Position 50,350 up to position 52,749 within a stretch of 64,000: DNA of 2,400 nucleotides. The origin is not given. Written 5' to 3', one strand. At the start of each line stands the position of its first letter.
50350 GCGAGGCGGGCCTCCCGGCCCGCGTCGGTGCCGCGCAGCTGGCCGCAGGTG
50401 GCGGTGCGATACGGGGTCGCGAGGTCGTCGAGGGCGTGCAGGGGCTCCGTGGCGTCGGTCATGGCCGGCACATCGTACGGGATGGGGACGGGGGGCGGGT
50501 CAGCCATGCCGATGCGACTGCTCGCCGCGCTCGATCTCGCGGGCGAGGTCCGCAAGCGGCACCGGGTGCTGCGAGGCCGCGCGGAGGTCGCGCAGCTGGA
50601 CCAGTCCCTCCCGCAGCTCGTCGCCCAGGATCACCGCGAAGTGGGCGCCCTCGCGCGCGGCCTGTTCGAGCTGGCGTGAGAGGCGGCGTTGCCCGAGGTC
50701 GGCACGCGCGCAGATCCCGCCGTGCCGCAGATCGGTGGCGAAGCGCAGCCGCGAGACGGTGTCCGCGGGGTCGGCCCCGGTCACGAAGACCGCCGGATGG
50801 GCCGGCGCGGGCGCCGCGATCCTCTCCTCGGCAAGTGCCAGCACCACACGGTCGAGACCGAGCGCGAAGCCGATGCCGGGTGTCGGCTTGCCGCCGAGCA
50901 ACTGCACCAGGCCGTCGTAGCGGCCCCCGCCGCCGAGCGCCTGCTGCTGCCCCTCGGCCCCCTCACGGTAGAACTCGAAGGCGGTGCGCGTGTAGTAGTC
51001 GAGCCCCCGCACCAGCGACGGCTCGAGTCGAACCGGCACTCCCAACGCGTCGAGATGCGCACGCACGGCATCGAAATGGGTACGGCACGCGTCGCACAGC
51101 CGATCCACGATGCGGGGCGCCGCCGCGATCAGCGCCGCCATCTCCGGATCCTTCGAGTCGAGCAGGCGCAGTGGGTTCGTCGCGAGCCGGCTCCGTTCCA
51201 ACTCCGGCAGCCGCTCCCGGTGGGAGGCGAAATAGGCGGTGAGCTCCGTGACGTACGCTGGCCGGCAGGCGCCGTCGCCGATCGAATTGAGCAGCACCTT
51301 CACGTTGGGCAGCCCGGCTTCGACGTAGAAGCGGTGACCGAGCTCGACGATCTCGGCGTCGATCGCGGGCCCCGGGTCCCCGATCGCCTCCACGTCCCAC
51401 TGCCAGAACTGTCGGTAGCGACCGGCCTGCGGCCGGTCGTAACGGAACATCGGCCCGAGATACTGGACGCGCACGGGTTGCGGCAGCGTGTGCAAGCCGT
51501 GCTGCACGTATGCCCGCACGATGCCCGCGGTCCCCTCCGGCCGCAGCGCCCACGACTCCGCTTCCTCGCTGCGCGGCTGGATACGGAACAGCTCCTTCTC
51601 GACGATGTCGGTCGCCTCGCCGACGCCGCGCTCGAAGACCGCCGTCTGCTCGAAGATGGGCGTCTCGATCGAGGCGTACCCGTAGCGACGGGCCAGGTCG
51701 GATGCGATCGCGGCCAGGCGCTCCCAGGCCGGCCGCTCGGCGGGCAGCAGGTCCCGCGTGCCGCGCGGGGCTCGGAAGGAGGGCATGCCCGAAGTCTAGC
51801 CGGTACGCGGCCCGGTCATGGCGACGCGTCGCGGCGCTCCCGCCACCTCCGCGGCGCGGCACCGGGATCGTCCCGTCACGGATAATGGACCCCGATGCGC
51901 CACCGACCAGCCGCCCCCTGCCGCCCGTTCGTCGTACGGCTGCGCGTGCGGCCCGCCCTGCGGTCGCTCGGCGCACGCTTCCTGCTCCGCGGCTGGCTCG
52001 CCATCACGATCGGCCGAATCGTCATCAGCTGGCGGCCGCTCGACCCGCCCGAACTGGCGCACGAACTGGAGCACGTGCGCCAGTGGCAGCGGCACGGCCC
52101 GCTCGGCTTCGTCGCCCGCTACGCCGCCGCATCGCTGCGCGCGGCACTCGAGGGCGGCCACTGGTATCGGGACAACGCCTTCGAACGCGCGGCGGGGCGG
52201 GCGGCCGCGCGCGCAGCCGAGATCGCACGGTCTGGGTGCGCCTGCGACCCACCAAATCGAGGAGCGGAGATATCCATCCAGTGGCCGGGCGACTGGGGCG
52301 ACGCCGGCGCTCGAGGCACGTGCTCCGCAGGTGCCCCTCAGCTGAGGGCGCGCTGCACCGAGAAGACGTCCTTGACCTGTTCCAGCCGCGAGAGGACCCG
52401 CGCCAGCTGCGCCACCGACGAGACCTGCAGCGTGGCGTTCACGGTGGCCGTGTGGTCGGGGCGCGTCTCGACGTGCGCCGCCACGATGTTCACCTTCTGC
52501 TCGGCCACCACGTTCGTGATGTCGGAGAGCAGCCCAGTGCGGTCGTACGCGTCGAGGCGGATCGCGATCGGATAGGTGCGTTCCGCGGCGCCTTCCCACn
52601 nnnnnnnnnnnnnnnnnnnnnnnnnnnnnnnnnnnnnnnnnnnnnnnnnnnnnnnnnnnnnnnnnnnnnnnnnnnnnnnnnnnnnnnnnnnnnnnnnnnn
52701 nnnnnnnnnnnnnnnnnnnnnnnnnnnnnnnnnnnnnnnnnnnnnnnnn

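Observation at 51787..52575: DUF4157-like HExxH mini-ORF antisense in the relA-hisS spacer; dtd apparently absent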

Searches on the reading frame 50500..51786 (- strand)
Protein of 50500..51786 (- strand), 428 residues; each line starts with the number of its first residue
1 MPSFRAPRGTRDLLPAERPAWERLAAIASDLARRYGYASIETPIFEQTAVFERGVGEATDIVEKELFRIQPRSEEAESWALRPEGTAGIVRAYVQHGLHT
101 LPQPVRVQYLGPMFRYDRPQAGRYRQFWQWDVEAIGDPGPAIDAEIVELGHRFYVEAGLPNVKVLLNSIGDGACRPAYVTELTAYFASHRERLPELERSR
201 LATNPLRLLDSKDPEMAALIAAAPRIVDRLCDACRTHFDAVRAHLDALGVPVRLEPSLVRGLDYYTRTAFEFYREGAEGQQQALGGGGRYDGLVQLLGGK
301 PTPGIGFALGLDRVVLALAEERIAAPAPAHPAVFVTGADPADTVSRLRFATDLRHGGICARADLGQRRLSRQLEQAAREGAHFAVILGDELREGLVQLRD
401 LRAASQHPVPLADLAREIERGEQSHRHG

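Call 3: search_protein_families(library=pfam, proteins=[window:50500-51786:-], max_evalue=1)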
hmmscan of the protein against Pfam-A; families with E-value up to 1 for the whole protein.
window:50500-51786:- (428 aa): 5 families
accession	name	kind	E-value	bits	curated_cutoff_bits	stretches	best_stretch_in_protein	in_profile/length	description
PF13393.11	tRNA-synt_His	-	1.1e-44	153.4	25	1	9-314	1-308/308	Histidyl-tRNA synthetase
PF00587.30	tRNA-synt_2b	-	5.3e-13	49.9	29.3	1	73-321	5-178/179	tRNA synthetase class II core domain (G, H, P, S and T)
PF03129.25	HGTP_anticodon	-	3.7e-08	33.8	21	1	348-419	20-92/94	Anticodon binding domain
PF00152.25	tRNA-synt_2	-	0.15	11.6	25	0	291-321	265-295/308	tRNA synthetases class II (D, K and N)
PF14086.11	DUF4266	-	0.3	12.5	27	0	267-287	26-46/50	Domain of unknown function (DUF4266)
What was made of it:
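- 50500..51786 (-): hisS (histidyl-tRNA synthetase), the divergent neighbour. Call 3 (PF13393, E 1e-44).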

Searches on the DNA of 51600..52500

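Call 32: search_rna_families(source=window, start=51600, end=52500, threshold=evalue, max_evalue=10)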
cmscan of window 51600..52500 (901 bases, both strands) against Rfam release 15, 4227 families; matches with E-value up to 10: 1.
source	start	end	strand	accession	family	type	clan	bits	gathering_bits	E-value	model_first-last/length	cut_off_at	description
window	52300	52389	-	RF00312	snoZ206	Gene; snRNA; snoRNA; CD-box;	-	17.9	50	2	1-129/129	no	Small nucleolar RNA Z206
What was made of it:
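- On T-box or other known RNA leader upstream of hisS: Call 32 (E<=10, both strands, 51600-52500): only a chance snoRNA hit at 17.9 bits against a threshold of 50.
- Checked: Rfam at E<=10 found no T-box or other leader (call 32).
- Rfam at E<=10 gives only a chance snoRNA match and no T-box (call 32).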

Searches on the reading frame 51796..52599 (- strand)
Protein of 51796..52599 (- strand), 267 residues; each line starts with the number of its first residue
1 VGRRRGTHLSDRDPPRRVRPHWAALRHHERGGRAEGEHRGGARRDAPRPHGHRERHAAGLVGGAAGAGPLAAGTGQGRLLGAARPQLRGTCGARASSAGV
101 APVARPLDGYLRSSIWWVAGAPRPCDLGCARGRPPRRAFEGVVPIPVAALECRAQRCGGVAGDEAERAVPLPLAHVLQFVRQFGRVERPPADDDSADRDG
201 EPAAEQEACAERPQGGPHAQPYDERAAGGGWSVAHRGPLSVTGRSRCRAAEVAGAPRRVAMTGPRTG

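Call 3: search_protein_families(library=pfam, proteins=[window:51796-52599:-], max_evalue=1)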
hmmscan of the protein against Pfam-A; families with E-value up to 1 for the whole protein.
window:51796-52599:- (267 aa): 0 families

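Call 4: search_protein_families(library=ncbifam, proteins=[window:51796-52599:-], max_evalue=1)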
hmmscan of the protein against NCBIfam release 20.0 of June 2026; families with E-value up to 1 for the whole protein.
window:51796-52599:- (267 aa): 0 families
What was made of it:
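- Tried and rejected: Direct Pfam and NCBIfam scans of the ORF and of the alternative-frame ORFs found nothing significant (calls 3, 4).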
